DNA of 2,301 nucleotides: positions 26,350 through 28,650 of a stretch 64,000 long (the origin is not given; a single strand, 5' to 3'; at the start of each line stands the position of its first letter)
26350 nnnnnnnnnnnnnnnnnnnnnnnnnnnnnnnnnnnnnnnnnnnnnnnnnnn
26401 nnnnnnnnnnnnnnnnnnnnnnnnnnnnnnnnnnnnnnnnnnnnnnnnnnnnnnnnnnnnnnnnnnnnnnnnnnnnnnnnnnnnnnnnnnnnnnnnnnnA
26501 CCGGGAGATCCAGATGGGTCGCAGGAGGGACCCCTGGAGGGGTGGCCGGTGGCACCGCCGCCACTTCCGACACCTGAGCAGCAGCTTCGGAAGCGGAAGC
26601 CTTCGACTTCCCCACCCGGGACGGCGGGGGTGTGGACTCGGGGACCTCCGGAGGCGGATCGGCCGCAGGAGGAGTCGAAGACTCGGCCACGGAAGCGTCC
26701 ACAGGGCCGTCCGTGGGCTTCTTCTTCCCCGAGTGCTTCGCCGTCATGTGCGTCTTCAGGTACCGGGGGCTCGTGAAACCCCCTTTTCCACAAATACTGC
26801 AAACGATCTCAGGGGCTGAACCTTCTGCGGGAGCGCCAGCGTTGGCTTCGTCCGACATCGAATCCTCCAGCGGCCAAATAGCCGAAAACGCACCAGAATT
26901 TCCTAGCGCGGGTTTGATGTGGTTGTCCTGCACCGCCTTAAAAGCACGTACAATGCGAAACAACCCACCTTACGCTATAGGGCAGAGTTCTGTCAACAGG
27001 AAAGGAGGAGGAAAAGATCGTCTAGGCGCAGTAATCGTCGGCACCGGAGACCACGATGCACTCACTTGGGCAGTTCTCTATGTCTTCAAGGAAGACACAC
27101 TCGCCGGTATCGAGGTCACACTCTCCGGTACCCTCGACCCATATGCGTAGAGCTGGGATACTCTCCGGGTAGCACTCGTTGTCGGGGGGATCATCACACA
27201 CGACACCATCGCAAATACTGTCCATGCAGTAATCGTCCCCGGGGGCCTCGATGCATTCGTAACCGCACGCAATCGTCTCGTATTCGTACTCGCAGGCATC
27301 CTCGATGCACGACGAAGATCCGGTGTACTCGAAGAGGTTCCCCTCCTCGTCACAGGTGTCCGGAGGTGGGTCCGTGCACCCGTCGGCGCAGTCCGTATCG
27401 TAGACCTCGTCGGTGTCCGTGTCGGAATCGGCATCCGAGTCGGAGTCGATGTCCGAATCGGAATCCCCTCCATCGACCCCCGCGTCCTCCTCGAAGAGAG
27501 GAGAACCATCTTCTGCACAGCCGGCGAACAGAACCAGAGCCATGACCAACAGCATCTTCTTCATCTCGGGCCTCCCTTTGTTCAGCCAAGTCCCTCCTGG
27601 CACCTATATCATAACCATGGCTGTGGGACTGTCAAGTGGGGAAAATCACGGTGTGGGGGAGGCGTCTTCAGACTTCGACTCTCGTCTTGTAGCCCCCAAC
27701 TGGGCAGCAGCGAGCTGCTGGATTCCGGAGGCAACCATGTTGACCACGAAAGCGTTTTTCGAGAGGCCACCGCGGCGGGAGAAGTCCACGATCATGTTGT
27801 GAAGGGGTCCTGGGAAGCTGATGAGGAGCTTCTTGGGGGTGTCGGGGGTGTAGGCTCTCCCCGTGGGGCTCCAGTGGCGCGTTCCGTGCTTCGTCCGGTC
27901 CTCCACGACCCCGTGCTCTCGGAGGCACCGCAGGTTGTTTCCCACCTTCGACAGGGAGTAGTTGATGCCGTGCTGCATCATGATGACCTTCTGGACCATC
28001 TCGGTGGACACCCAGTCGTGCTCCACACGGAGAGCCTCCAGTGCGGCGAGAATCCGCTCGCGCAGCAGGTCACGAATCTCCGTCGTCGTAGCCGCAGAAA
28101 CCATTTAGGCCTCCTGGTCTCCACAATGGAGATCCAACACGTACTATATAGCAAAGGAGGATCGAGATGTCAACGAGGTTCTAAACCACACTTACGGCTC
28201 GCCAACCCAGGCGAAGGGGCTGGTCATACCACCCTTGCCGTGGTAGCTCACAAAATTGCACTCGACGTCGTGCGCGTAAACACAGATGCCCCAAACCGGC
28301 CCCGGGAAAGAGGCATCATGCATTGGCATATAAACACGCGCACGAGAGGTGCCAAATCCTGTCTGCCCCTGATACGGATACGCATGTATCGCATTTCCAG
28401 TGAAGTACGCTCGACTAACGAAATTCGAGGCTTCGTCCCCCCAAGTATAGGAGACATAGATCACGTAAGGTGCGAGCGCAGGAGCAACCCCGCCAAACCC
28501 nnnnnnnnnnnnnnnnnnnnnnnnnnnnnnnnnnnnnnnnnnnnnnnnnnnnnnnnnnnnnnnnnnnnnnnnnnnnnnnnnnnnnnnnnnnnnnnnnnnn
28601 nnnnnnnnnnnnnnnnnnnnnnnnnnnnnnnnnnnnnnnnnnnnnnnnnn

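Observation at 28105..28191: Near-consensus sigma70 promoter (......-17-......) with a downstream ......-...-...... palindrome in front of an RHH regulator gene: candidate autoregulated switch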

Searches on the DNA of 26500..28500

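Call 61: search_rna_families(source=window, start=26500, end=28500, threshold=evalue, max_evalue=1)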
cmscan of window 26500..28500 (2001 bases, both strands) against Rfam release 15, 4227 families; matches with E-value up to 1: 0.
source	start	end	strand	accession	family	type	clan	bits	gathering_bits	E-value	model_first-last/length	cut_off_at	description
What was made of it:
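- On Any curated RNA family (Rfam 15): No match at E up to 1 in 26500..28500 on either strand (call 61).
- Tried and rejected: There is none (call 61).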
